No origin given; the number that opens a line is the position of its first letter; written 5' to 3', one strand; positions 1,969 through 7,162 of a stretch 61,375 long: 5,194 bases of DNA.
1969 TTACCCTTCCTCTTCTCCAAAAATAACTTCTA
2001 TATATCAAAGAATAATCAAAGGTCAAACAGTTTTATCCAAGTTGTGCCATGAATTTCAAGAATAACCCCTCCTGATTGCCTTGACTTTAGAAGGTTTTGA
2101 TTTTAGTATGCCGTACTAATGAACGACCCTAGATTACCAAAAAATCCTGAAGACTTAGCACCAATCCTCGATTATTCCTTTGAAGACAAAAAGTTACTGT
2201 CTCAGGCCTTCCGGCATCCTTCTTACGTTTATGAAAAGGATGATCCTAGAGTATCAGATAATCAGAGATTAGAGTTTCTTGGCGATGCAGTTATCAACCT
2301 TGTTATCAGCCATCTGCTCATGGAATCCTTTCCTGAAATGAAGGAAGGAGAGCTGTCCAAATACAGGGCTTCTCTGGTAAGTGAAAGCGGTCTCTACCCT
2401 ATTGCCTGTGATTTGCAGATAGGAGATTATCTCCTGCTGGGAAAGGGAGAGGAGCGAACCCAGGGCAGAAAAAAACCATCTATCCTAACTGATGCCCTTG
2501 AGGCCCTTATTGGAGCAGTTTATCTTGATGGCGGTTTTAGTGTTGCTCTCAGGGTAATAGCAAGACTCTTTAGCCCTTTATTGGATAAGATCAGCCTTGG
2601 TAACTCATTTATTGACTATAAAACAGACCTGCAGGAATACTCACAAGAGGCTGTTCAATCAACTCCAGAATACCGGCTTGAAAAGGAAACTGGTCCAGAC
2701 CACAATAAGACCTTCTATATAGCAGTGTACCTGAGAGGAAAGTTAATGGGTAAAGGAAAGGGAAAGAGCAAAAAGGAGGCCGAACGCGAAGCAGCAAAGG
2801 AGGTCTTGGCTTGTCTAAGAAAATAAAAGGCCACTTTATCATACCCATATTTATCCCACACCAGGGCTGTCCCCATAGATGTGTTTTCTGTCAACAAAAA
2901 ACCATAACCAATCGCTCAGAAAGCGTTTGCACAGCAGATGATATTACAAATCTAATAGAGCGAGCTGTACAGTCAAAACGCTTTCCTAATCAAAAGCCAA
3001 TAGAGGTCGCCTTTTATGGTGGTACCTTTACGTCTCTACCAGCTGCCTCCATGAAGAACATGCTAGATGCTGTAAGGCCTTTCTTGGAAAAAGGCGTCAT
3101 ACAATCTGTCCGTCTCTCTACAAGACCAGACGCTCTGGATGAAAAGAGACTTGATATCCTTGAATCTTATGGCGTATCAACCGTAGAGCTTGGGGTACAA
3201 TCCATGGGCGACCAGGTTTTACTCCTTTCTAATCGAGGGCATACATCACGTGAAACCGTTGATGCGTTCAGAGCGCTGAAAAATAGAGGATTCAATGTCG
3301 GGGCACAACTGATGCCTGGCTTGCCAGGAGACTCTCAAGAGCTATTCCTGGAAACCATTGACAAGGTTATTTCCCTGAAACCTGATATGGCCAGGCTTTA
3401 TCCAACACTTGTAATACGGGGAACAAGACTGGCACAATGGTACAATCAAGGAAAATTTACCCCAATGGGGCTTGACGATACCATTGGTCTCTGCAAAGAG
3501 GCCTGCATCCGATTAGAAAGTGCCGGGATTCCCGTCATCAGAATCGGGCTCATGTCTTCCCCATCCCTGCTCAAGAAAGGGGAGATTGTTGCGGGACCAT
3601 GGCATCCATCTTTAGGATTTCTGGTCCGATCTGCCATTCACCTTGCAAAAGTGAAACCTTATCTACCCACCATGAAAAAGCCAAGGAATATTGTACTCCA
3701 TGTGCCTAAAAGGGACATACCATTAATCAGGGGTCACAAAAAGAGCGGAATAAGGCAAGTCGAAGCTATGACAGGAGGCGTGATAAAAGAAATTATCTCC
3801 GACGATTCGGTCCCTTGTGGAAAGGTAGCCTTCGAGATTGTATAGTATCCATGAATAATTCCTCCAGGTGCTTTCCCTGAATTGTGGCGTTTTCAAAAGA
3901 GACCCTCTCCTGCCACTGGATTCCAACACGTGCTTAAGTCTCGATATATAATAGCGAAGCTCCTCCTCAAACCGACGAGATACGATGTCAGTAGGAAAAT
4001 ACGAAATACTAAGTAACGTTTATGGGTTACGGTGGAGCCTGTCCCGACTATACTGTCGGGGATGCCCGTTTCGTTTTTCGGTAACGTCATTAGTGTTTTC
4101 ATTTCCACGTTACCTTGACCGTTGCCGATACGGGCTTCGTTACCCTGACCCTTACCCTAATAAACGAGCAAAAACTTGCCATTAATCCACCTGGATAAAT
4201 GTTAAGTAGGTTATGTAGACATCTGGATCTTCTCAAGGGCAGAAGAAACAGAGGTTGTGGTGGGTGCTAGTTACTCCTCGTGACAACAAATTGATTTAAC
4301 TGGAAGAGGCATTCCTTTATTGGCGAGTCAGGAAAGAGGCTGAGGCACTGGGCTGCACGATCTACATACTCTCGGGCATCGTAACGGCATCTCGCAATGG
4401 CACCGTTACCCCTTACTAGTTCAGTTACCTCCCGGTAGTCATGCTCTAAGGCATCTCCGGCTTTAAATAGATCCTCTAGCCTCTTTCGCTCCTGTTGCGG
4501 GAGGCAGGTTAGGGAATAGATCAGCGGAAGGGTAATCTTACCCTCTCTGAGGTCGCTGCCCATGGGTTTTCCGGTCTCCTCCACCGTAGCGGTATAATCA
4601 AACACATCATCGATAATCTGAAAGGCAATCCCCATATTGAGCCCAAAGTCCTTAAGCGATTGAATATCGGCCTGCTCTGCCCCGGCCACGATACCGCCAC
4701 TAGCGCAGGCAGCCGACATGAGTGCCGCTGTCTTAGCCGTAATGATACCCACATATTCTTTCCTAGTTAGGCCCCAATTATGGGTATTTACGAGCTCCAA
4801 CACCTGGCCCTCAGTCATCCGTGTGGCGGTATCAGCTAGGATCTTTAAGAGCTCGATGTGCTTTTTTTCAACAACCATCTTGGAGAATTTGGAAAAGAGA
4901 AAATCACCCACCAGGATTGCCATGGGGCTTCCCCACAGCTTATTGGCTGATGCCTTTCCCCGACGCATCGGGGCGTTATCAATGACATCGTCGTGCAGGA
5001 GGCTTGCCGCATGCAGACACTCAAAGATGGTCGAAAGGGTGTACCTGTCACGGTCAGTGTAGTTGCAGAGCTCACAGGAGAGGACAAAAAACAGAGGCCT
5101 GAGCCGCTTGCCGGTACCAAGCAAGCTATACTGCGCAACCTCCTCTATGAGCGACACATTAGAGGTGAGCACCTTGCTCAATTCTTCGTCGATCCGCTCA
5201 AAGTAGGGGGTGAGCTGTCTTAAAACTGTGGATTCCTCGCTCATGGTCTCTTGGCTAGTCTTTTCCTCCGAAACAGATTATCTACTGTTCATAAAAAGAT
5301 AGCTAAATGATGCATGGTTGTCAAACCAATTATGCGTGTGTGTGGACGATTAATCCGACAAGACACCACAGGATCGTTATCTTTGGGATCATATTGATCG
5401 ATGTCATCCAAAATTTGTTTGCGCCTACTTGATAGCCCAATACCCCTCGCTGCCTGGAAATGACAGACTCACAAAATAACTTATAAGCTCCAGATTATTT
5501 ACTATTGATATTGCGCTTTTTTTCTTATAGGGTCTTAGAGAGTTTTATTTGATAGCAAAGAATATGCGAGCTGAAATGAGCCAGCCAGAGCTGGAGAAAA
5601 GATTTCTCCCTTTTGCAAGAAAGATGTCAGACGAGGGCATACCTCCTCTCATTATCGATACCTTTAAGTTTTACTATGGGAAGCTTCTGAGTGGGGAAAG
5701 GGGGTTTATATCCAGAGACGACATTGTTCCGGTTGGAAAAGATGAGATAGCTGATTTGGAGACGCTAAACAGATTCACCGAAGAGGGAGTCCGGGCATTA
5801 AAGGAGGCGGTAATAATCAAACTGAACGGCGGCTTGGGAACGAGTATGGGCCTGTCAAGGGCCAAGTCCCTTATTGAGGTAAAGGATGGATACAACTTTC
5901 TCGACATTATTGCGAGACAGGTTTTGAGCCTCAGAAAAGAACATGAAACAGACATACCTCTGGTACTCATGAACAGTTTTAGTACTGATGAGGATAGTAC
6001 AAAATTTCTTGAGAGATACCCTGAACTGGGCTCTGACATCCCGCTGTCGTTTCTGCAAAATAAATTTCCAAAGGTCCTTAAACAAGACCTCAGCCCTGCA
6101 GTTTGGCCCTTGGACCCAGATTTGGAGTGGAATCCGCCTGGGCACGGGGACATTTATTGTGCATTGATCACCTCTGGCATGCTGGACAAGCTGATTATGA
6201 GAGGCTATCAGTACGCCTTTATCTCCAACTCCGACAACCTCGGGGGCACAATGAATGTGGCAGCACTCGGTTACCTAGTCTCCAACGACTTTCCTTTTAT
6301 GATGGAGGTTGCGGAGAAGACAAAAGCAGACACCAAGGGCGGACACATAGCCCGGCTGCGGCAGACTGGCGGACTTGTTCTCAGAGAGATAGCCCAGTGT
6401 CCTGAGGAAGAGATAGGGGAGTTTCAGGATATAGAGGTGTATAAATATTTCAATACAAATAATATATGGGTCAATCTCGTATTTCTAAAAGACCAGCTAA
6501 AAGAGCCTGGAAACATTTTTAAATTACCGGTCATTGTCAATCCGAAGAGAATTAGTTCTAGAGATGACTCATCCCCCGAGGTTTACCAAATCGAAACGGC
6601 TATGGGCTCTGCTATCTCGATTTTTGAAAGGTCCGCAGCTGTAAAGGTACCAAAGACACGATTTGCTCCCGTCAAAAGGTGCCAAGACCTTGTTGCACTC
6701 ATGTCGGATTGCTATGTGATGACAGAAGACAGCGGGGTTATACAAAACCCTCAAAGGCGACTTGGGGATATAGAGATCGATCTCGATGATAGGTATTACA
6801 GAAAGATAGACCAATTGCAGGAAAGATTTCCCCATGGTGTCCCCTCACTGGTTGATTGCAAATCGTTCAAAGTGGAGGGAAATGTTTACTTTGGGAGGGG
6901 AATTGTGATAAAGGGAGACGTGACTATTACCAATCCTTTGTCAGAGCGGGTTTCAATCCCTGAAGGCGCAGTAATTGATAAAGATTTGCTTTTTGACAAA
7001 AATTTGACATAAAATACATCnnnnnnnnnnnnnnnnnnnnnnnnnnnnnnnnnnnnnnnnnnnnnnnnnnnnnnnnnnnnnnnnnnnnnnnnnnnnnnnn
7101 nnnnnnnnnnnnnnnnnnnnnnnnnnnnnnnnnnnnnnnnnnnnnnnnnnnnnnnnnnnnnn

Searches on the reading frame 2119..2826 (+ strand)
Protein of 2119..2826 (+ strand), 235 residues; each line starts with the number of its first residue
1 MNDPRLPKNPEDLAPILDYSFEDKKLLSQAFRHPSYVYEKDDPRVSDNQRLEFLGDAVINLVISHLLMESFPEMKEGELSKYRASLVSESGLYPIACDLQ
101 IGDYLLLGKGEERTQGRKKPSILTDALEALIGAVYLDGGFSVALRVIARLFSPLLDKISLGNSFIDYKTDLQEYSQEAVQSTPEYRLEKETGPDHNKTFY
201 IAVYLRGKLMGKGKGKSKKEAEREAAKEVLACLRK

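Call 77: search_protein_families(library=pfam, max_evalue=0.00001, proteins=[window:2119-2826:+])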
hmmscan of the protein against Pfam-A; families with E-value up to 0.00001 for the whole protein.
window:2119-2826:+ (235 aa): 3 families
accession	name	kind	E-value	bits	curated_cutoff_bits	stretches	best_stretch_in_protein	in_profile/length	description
PF14622.11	Ribonucleas_3_3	-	1.8e-37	128.8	35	1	23-149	1-122/128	Ribonuclease-III-like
PF00636.31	Ribonuclease_3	-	2.5e-24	86.4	27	1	49-139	1-102/102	Ribonuclease III domain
PF00035.32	dsrm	-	6.9e-18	65.4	23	1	167-231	1-64/66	Double-stranded RNA binding motif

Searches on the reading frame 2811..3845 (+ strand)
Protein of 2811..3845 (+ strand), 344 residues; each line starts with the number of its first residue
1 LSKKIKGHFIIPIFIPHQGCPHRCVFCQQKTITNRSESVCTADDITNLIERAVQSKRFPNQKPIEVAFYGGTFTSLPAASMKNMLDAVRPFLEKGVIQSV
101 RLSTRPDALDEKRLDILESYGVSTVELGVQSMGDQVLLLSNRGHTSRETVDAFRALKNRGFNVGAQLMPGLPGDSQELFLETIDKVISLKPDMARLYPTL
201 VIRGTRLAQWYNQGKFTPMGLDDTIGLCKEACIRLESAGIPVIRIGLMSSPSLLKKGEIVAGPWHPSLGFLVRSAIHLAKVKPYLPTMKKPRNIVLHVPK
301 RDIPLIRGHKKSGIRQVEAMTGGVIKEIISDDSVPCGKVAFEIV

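Call 77: search_protein_families(library=pfam, max_evalue=0.00001, proteins=[window:2811-3845:+])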
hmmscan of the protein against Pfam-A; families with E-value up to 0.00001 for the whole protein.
window:2811-3845:+ (344 aa): 2 families
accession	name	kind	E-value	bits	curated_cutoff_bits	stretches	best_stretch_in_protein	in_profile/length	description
PF04055.27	Radical_SAM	-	5e-24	85.8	29.5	1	15-185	2-165/166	Radical SAM superfamily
PF16199.10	Radical_SAM_C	-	1.7e-20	73.3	31.9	1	191-275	1-82/85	Radical_SAM C-terminal domain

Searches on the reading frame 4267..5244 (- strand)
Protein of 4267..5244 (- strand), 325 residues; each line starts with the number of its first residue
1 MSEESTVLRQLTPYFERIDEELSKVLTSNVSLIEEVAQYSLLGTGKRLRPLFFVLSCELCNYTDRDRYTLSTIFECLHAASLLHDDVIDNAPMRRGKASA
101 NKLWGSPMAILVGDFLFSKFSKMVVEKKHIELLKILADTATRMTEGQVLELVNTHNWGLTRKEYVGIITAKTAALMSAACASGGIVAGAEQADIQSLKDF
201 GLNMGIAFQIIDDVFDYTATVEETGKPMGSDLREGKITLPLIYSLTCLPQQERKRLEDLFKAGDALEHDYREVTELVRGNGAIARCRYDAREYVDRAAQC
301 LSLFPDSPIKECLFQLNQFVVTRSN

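Call 27: search_protein_families(library=pfam, max_evalue=0.00001, proteins=[window:4267-5244:-])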
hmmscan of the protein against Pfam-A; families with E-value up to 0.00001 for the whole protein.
window:4267-5244:- (325 aa): 1 family
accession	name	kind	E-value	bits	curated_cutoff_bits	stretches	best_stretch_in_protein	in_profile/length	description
PF00348.22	polyprenyl_synt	-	3.6e-72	243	27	1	32-276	3-250/251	Polyprenyl synthetase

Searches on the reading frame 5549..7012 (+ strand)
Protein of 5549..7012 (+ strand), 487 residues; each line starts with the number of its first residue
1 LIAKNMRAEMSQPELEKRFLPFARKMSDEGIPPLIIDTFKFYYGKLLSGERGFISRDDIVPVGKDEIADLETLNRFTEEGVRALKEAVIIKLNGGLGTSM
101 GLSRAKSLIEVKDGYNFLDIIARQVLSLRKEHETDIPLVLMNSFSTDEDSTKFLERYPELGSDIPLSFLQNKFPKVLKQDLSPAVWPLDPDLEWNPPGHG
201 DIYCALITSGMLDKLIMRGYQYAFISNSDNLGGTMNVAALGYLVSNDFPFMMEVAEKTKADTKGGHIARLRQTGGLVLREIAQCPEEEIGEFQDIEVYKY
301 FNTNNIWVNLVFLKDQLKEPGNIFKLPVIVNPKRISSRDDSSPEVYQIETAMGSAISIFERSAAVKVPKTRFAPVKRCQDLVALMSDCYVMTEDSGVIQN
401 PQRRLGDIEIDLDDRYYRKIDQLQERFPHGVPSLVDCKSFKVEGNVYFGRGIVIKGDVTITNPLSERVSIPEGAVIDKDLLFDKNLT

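Call 25: search_protein_families(library=pfam, max_evalue=0.001, proteins=[window:5549-7012:+])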
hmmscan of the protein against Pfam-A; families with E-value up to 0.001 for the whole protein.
window:5549-7012:+ (487 aa): 1 family
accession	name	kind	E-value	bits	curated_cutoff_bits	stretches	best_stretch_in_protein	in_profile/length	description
PF01704.24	UDPGP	-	1.1e-133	446.4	22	1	37-455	2-413/413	UTP--glucose-1-phosphate uridylyltransferase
